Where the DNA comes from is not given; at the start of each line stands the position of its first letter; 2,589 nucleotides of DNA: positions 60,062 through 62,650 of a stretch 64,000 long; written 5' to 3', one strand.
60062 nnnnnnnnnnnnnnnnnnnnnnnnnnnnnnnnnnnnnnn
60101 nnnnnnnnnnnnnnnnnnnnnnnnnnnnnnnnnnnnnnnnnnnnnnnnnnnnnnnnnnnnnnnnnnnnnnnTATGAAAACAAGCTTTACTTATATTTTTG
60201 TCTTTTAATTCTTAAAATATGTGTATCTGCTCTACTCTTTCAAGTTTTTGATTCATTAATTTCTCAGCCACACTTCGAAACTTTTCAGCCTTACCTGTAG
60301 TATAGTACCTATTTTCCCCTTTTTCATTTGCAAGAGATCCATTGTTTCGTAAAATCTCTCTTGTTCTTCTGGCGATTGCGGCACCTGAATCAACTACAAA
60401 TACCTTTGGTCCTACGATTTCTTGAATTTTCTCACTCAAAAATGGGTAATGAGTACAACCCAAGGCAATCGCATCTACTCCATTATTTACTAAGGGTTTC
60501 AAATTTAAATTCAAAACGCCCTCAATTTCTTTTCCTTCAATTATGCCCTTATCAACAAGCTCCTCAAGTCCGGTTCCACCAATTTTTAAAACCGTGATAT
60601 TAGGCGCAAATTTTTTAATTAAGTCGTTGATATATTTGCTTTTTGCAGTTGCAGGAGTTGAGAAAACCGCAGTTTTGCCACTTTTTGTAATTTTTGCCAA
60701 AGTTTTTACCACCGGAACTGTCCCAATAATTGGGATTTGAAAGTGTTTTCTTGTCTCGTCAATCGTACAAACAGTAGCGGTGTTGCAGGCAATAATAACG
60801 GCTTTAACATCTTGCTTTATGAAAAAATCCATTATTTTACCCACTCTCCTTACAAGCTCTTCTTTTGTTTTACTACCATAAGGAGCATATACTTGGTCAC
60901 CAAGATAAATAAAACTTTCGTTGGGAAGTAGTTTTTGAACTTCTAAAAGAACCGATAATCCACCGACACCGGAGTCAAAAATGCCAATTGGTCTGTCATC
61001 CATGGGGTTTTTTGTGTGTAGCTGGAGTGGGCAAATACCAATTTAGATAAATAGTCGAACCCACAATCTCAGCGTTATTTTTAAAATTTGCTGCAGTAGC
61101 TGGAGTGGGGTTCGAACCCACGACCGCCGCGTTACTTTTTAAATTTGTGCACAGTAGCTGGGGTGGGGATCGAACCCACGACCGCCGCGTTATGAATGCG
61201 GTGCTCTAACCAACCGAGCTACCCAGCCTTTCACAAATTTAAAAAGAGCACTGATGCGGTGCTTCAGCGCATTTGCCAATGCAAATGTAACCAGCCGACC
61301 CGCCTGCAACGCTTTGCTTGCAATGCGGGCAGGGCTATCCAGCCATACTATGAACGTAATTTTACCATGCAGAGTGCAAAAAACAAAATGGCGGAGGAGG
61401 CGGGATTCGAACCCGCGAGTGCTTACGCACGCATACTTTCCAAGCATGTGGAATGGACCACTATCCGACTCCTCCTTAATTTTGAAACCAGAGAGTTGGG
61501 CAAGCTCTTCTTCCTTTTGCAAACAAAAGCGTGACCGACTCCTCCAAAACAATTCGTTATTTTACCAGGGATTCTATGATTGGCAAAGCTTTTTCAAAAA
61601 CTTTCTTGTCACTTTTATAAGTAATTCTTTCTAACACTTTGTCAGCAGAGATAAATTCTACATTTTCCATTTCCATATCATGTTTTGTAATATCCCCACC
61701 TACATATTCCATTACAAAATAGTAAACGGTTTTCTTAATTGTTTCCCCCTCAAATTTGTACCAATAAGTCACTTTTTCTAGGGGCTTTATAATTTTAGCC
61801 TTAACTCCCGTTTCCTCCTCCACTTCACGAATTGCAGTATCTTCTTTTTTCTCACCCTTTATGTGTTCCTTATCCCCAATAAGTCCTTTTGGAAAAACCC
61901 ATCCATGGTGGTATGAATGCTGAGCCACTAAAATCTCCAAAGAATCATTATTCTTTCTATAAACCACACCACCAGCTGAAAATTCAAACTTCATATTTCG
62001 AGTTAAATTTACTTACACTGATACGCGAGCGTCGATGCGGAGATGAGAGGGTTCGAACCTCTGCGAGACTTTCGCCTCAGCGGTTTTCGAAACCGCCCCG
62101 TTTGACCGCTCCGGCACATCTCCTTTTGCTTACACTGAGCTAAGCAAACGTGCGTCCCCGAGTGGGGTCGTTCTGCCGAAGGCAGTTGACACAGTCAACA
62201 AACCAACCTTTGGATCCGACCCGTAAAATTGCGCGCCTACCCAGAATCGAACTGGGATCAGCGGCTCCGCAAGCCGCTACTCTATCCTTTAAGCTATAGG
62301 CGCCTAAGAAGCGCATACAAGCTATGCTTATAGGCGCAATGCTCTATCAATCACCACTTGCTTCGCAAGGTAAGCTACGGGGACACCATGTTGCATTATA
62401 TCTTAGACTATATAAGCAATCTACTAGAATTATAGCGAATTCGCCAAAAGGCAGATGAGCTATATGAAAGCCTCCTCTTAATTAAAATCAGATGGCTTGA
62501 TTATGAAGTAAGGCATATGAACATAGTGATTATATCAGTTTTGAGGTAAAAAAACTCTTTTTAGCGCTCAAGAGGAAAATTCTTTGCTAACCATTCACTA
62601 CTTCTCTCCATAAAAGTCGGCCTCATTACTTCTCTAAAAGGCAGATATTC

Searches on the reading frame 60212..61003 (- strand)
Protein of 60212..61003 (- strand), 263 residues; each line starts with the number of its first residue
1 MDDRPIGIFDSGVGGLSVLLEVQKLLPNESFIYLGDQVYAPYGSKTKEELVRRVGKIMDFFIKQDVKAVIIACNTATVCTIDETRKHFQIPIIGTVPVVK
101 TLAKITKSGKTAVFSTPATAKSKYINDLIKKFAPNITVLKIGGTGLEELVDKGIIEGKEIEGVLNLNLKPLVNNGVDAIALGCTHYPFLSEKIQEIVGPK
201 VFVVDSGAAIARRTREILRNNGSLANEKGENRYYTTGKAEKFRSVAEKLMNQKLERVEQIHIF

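Call 9: search_protein_families(library=pfam, proteins=[window:60212-61003:-])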
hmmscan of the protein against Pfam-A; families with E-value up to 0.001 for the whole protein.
window:60212-61003:- (263 aa): 1 family
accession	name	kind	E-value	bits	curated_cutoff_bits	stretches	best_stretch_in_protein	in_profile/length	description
PF01177.27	Asp_Glu_race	-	1.1e-17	65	31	1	26-213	25-210/211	Asp/Glu/Hydantoin racemase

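Call 10: find_encoding_contigs(protein=window:60212-61003:-, flank=6000, max_places=10)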
Protein window:60212-61003:- (263 aa): no gene with exactly this product is on record in the collection.

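Call 17: find_homologous_proteins(query=window:60212-61003:-, max_evalue=1e-20)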
Query window:60212-61003:- (263 aa): 7954 proteins with E <= 1e-20 among 8000 candidates; the best 120 are listed.
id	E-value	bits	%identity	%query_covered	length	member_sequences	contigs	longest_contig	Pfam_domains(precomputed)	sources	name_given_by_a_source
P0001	5.8e-167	571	100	100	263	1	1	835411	PF01177.28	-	-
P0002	2.1e-115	403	69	100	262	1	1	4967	PF01177.28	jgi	-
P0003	2.2e-115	403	70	100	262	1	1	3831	PF01177.28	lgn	-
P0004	8.9e-115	401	70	100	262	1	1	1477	PF01177.28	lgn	-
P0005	1.5e-108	380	69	100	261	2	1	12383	PF01177.28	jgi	-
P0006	1.3e-106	374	65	100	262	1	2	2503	PF01177.28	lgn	-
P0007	1.1e-104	368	64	100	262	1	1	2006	PF01177.28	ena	-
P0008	6.3e-104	365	66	100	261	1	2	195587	PF01177.28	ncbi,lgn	-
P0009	1.9e-103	363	64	100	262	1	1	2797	PF01177.28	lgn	-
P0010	2.3e-103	363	65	100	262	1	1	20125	PF01177.28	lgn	-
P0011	4.8e-103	362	64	97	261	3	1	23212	PF01177.28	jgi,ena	-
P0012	6.3e-103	362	63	98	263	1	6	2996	PF01177.28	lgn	-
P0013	1.8e-102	360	62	100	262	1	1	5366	PF01177.28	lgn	-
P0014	4.3e-102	359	66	100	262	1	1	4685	PF01177.28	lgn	-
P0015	4.8e-102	359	64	99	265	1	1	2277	PF01177.28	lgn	-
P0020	2.2e-101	357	66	97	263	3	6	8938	PF01177.28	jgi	-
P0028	2.4e-100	353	63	97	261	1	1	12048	PF01177.28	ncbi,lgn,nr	ncbi:MAG: glutamate racemase [Candidatus Levybacteria bacterium]|nr:glutamate racemase [Candidatus L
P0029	3.4e-100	353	62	97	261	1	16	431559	PF01177.28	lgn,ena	-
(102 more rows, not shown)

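Call 19: find_related_loci(query=A1, collection=genome_contigs, flank=4000)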
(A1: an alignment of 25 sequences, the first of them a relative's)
Query A1 (263 aa) in genome_contigs; peptide patterns used: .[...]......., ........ (x = any residue, [..] = any of these).
600 stretches matched a pattern (row limit reached: there are more); 593 encode a relative of the query (tblastn E <= 1e-3); the best 80 are kept; 80 distinct loci.
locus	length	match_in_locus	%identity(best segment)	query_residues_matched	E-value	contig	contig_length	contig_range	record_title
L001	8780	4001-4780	61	1-260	1e-99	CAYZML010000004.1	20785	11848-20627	MAG TPA_asm: uncultured Gammaproteobacteria bacterium isolate SRP173033_co1_133 genome assembly, contig: NODE_4407_lengt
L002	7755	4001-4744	39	5-251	1e-59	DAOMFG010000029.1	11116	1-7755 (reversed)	MAG TPA_asm: Methylophilaceae bacterium isolate AMR_MDS_5008 NODE_1588_length_11116_cov_4.580508, whole genome shotgun s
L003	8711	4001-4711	40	3-237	3e-59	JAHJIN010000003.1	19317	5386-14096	MAG: Chloroflexota bacterium isolate Modern_marine_rock_biofilm.mb.101 Modern_marine_roc.mb.101_k141_2907, whole genome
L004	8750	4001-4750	39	1-252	1e-58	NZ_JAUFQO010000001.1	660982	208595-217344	Lutimonas halocynthiae strain CECT 8444 velvet_auto_105_1, whole genome shotgun sequence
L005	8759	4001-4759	40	1-251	1e-58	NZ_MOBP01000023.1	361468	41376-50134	Pseudomonas frederiksbergensis strain 39A2 39A2_contig_23, whole genome shotgun sequence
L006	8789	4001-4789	38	1-262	3e-58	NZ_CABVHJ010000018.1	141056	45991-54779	Pseudomonas fluorescens isolate PS655, whole genome shotgun sequence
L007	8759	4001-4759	40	1-251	4e-58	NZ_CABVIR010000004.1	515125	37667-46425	Pseudomonas fluorescens isolate PS858, whole genome shotgun sequence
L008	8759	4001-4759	39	1-251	7e-58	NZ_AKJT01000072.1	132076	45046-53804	Pseudomonas sp. GM18 PMI21_contig_99.99, whole genome shotgun sequence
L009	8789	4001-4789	38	1-262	2e-57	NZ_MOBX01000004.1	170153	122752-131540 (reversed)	Pseudomonas fluorescens strain 28B5 28B5_contig_9, whole genome shotgun sequence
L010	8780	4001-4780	37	2-260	3e-57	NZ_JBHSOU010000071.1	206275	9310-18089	Pseudomonas sp. GCM10022186 strain CGMCC 1.18516 velvet_auto_105_71, whole genome shotgun sequence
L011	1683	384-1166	39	3-261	4e-59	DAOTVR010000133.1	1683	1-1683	MAG TPA_asm: Anaerolineae bacterium isolate H111_70 k127_2130002, whole genome shotgun sequence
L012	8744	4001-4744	38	5-250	3e-57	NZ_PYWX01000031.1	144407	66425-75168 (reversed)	Pseudomonas palleroniana strain LMG 23076 531_2, whole genome shotgun sequence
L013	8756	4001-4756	36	3-252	2e-57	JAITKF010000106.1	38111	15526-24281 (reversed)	MAG: Prevotellaceae bacterium isolate Pcl387_bin39 k119_46101, whole genome shotgun sequence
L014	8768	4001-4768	37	2-256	5e-57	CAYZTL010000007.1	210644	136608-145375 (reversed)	MAG TPA_asm: uncultured Anaerolineales bacterium isolate binchicken_co17_321 genome assembly, contig: NODE_112_length_21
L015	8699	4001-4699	41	1-233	8e-57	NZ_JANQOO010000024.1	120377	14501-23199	MAG: Ulvibacterium sp. isolate IP29b_bin.135 k99_2840371, whole genome shotgun sequence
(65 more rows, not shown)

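Call 21: find_encoding_contigs(protein=P0002, flank=4000, max_places=3)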
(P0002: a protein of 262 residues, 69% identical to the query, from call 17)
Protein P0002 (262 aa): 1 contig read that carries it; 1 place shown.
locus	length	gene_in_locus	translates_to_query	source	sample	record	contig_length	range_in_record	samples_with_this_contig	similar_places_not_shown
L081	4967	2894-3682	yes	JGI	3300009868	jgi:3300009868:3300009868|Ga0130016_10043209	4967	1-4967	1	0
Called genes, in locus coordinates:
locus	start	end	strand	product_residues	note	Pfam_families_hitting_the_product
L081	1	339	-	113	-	?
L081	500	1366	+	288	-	PF02899:Phage_int_SAM_1, PF13495:Phage_int_SAM_4, PF00589:Phage_integrase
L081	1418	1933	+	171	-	-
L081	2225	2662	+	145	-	PF00293:NUDIX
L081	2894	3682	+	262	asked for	PF01177:Asp_Glu_race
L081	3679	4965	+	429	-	?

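Call 22: find_encoding_contigs(protein=P0005, flank=4000, max_places=3)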
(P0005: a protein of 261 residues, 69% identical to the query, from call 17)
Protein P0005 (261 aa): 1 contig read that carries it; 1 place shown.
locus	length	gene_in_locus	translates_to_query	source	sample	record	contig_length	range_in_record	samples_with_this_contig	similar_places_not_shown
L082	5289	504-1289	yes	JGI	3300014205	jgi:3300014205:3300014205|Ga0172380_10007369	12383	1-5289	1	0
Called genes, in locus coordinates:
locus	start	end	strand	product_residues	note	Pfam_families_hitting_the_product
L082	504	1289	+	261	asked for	PF01177:Asp_Glu_race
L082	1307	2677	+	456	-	PF21799:MurD-like_N, PF08245:Mur_ligase_M, PF02875:Mur_ligase_C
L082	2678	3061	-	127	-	-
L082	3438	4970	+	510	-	PF13522:GATase_6, PF13537:GATase_7, PF00733:Asn_synthase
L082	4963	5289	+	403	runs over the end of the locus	PF00291:PALP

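Call 32: find_encoding_contigs(protein=P0003, flank=3000, max_places=2)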
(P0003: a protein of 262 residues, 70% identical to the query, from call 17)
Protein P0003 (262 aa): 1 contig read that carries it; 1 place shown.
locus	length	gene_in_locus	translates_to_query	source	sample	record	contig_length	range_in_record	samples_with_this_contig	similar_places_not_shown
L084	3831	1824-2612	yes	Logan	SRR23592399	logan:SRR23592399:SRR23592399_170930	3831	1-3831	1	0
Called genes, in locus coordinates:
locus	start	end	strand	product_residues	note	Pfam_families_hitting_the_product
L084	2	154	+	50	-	?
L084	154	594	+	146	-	PF00293:NUDIX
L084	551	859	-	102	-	-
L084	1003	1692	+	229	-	PF03575:Peptidase_S51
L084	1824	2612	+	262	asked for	PF01177:Asp_Glu_race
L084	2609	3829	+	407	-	?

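Call 33: find_encoding_contigs(protein=P0004, flank=3000, max_places=2)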
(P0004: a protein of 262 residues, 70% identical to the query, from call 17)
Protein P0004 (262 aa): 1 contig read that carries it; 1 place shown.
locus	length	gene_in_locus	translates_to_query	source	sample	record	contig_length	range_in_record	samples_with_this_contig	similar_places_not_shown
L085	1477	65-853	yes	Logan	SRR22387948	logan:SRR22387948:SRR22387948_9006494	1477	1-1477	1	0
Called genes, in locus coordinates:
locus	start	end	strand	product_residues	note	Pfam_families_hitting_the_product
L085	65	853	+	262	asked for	PF01177:Asp_Glu_race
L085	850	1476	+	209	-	?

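Call 34: find_encoding_contigs(protein=P0008, flank=3000, max_places=2)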
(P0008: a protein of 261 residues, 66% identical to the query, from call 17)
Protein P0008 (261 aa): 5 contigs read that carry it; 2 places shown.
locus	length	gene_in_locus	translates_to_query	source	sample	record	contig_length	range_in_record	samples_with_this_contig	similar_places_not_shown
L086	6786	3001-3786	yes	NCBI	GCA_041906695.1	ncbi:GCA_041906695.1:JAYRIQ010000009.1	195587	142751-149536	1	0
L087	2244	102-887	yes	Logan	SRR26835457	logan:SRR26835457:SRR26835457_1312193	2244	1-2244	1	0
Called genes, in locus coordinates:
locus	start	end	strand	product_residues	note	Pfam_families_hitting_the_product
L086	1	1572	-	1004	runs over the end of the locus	-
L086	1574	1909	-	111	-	-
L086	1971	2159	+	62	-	-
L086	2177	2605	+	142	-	PF00293:NUDIX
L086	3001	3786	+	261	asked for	PF01177:Asp_Glu_race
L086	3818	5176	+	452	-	PF21799:MurD-like_N, PF08245:Mur_ligase_M, PF02875:Mur_ligase_C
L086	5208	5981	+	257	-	-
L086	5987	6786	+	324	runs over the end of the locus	PF00579:tRNA-synt_1b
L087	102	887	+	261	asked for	PF01177:Asp_Glu_race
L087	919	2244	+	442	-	?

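Call 41: find_encoding_contigs(protein=P0014, flank=2500, max_places=3)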
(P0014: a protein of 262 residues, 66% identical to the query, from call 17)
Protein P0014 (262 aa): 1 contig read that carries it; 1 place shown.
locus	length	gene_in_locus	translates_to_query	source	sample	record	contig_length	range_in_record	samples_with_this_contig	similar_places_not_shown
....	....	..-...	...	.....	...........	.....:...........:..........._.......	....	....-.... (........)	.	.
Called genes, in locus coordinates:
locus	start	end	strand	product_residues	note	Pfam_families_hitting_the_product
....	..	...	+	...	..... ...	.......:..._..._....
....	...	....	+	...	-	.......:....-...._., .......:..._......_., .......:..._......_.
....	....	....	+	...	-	-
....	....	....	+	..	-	-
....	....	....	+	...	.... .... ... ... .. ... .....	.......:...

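Call 42: find_encoding_contigs(protein=P0020, flank=2500, max_places=4)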
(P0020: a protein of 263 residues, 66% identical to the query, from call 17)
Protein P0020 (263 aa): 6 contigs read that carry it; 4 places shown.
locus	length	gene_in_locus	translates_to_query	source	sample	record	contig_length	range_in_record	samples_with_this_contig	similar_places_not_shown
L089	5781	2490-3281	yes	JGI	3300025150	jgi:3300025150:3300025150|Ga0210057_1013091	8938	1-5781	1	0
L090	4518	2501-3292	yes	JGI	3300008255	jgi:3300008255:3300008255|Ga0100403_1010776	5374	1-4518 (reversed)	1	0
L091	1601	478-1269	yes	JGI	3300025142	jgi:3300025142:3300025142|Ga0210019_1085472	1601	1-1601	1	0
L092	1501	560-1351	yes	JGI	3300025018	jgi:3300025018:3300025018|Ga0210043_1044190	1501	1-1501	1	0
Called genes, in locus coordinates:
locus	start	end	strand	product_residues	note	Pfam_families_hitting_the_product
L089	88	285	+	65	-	-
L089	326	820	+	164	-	PF00293:NUDIX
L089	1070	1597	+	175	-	PF01931:NTPase_I-T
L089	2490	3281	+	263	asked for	PF01177:Asp_Glu_race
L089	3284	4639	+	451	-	PF21799:MurD-like_N, PF08245:Mur_ligase_M, PF02875:Mur_ligase_C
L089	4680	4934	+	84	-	PF01371:Trp_repressor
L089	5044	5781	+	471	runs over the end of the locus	PF00591:Glycos_transf_3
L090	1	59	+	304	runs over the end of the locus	?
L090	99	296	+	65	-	-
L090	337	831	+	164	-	PF00293:NUDIX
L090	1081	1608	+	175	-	PF01931:NTPase_I-T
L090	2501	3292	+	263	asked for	PF01177:Asp_Glu_race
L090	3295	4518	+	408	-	?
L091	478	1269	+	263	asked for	PF01177:Asp_Glu_race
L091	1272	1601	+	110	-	?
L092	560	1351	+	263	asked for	PF01177:Asp_Glu_race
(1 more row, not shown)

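Call 43: find_encoding_contigs(protein=P0010, flank=2500, max_places=3)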
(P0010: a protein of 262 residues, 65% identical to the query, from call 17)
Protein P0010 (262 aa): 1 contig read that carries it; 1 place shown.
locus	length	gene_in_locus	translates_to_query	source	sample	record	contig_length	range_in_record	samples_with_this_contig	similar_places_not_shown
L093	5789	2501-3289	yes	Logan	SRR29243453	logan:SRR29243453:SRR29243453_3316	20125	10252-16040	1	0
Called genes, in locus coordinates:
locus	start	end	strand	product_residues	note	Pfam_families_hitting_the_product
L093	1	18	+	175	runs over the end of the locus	-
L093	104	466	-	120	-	-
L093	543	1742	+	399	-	PF00390:malic, PF03949:Malic_M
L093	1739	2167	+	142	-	PF00293:NUDIX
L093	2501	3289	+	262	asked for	PF01177:Asp_Glu_race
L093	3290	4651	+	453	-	PF21799:MurD-like_N, PF08245:Mur_ligase_M, PF02875:Mur_ligase_C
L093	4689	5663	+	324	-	PF00579:tRNA-synt_1b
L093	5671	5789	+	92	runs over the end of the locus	PF00708:Acylphosphatase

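Call 66: find_encoding_contigs(protein=P0028, flank=1500, max_places=2)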
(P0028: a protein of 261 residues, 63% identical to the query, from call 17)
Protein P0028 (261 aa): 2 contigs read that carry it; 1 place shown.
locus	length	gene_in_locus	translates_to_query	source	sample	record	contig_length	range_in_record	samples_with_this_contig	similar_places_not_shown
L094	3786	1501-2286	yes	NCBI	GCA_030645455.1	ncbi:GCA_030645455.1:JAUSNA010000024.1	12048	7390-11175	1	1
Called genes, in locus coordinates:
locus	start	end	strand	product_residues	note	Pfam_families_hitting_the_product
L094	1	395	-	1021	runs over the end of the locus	-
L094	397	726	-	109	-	-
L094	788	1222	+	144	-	PF00293:NUDIX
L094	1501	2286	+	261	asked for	PF01177:Asp_Glu_race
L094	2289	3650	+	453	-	PF21799:MurD-like_N, PF08245:Mur_ligase_M, PF02875:Mur_ligase_C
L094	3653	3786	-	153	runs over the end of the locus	-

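Call 67: find_encoding_contigs(protein=P0011, flank=1500, max_places=2)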
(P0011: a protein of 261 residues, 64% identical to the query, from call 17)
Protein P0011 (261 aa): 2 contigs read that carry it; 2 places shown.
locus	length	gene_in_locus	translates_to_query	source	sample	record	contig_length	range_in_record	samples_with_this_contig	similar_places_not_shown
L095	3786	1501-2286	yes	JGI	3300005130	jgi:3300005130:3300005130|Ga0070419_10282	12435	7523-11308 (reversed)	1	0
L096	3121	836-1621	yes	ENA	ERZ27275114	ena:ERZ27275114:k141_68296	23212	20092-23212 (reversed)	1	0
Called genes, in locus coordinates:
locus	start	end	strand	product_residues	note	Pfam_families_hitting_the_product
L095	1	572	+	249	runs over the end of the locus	PF00702:Hydrolase (weak), PF05116:S6PP, PF08282:Hydrolase_3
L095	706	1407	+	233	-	-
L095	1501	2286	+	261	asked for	PF01177:Asp_Glu_race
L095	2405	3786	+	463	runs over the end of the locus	PF21799:MurD-like_N, PF08245:Mur_ligase_M, PF02875:Mur_ligase_C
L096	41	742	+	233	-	-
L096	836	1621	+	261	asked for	PF01177:Asp_Glu_race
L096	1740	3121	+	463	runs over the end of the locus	PF21799:MurD-like_N, PF08245:Mur_ligase_M, PF02875:Mur_ligase_C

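Call 68: find_encoding_contigs(protein=P0029, flank=1500, max_places=3)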
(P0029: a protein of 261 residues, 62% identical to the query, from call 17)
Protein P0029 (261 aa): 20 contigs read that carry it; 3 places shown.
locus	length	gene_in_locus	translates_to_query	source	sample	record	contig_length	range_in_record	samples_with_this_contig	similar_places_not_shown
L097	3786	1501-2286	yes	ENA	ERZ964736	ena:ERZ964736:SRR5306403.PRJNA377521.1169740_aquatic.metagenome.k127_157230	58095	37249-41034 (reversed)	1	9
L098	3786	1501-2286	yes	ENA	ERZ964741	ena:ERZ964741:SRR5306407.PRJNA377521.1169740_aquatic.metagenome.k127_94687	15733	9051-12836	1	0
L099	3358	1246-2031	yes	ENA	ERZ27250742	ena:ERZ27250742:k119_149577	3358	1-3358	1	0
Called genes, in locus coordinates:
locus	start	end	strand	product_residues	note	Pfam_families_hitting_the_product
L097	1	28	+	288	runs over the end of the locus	PF02899:Phage_int_SAM_1, PF13495:Phage_int_SAM_4, PF00589:Phage_integrase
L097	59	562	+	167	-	-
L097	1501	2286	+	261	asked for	PF01177:Asp_Glu_race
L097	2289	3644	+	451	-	PF21799:MurD-like_N (weak), PF08245:Mur_ligase_M, PF02875:Mur_ligase_C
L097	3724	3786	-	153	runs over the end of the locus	-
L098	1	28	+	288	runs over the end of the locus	PF02899:Phage_int_SAM_1, PF13495:Phage_int_SAM_4, PF00589:Phage_integrase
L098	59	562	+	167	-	-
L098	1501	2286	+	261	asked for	PF01177:Asp_Glu_race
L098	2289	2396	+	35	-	-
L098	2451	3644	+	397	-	PF08245:Mur_ligase_M, PF02875:Mur_ligase_C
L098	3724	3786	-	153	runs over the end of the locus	-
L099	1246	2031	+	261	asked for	PF01177:Asp_Glu_race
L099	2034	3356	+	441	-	?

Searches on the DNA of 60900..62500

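Call 14: search_rna_families(source=window, start=60900, end=62500, threshold=evalue, max_evalue=10, show_alignments=4)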
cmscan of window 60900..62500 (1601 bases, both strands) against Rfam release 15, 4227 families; matches with E-value up to 10: 13.
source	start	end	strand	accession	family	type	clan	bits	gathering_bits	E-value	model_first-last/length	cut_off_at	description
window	62232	62303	-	RF00005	tRNA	Gene; tRNA;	CL00001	63.1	29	6.3e-13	1-71/71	no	tRNA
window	61155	61228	-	RF00005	tRNA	Gene; tRNA;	CL00001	61.5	29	1.7e-12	1-71/71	no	tRNA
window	62038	62123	-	RF00005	tRNA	Gene; tRNA;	CL00001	53.3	29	3.2e-10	1-71/71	no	tRNA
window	61392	61475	-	RF00005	tRNA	Gene; tRNA;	CL00001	51.5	29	9.4e-10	1-71/71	no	tRNA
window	61154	61228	+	RF04354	Plastid-ycf2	Cis-reg;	-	25.5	65.7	0.015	1-75/75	no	Plastid-ycf2 5UTR RNA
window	61399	61430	-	RF01053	Deinococcus_Y_RNA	Gene;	-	19.9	80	1.6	52-83/126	no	Deinococcus radiodurans Y RNA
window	61392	61456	+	RF04351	Plastid-psbl-rps4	Cis-reg;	-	19.1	68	0.67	1-53/53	no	Plastid-psbl-rps4 3UTR RNA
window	61106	61179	+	RF03733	mir-BART14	Gene; miRNA;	-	19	90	1.5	1-78/78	no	mir-BART14 microRNA precursor family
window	61559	61658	-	RF00199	SL2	Gene;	CL00020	18.9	41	8.5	1-110/110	no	SL2 RNA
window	61112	61180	-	RF04321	tmRNA_permuted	Gene;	-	14.6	47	2.5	35-105/213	no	permuted transfer-messenger RNA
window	61759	61808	+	RF02117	FMR1-AS1_1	Gene; lncRNA;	-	13.3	40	4.6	1-56/56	no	FMR1 antisense RNA 1 conserved region 1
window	61146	61222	-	RF00233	Tymo_tRNA-like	Cis-reg;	-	13.3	40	10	1-84/84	no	Tymovirus/Pomovirus/Furovirus tRNA-like 3' UTR element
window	62243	62278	+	RF02248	Six3os1_3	Gene; lncRNA;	-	11.4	40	6.5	1-75/75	no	Six3os1 conserved region 3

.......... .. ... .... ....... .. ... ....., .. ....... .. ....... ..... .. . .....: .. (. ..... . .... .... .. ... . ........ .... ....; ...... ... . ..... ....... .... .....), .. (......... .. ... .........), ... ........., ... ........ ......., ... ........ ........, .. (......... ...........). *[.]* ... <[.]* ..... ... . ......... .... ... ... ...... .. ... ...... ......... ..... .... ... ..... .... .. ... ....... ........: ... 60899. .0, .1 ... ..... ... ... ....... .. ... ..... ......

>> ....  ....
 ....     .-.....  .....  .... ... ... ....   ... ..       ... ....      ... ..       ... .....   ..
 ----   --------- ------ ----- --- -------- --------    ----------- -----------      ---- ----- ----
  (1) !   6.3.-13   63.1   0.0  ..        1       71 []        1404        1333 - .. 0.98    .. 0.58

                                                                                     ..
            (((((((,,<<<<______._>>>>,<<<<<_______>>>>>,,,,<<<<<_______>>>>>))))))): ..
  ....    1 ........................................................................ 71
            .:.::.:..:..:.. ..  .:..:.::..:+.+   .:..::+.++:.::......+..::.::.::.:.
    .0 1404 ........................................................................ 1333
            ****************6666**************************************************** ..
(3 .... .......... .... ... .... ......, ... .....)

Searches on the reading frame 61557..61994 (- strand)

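Call 9: search_protein_families(library=pfam, proteins=[window:61557-61994:-])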
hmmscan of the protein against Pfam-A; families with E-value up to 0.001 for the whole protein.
window:61557-61994:- (145 aa): 1 family
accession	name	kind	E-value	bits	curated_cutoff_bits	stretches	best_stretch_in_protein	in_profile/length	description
PF00293.34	NUDIX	-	9.1e-19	68.2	21.1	1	6-134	5-132/134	NUDIX domain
